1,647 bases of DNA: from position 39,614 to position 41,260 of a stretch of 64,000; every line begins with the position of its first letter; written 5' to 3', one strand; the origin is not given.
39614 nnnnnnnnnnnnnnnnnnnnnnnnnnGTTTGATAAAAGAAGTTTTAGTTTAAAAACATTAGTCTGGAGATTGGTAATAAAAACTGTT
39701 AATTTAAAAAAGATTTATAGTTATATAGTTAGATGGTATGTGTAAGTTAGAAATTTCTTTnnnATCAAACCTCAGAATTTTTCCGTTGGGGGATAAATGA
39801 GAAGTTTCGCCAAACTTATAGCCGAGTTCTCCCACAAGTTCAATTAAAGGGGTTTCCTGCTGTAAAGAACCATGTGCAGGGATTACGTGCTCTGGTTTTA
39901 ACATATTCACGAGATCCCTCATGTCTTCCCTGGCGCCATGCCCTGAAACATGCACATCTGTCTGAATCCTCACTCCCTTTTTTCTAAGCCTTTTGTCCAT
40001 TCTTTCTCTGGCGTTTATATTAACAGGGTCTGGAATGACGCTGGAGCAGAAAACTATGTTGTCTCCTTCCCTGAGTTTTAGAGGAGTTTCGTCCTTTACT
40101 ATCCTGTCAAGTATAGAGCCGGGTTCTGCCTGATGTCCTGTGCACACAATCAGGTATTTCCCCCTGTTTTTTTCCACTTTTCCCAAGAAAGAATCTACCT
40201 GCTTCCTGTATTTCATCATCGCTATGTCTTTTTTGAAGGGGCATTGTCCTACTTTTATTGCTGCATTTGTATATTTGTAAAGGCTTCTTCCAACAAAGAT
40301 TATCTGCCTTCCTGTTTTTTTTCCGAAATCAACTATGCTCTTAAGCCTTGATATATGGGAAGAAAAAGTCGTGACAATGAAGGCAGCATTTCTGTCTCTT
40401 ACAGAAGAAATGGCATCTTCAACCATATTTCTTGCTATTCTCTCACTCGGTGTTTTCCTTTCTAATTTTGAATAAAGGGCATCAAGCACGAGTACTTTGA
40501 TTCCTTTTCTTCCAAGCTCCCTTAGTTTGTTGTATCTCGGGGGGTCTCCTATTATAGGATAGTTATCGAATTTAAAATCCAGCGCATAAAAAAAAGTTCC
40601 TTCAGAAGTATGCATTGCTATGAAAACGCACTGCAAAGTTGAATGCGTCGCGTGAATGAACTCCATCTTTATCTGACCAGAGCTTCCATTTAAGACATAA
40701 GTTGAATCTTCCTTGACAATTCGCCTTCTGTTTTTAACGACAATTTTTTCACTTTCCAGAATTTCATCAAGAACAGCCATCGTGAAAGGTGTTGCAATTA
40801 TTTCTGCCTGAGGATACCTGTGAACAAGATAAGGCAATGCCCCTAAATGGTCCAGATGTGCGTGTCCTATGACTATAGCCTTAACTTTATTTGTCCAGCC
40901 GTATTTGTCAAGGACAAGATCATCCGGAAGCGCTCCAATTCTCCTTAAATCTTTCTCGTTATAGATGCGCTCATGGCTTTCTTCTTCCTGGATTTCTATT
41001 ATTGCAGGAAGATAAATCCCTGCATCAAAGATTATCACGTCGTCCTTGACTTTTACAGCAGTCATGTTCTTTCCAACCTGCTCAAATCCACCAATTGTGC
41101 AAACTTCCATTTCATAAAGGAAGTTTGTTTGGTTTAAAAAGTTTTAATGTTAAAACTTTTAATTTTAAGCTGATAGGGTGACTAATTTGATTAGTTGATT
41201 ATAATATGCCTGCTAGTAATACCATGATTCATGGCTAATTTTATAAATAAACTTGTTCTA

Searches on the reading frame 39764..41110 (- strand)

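Call 66: search_protein_families(library=pfam, proteins=[window:39764-41110:-], max_evalue=0.001)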
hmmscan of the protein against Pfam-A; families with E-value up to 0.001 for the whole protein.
window:39764-41110:- (449 aa): 4 families
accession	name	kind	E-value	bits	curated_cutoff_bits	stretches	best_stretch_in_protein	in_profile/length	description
PF22505.1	RNase_J_b_CASP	-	6.5e-22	78.1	27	1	244-360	4-113/126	Ribonuclease J, beta-CASP domain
PF12706.13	Lactamase_B_2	-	9.2e-08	32.4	27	1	74-180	29-144/200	Beta-lactamase superfamily domain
PF07521.17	RMMBL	-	1.4e-07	31.8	21.6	1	385-417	10-43/63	Zn-dependent metallo-hydrolase RNA specificity domain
PF00753.33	Lactamase_B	-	2.2e-07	31.5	22.7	1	14-128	6-96/196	Metallo-beta-lactamase superfamily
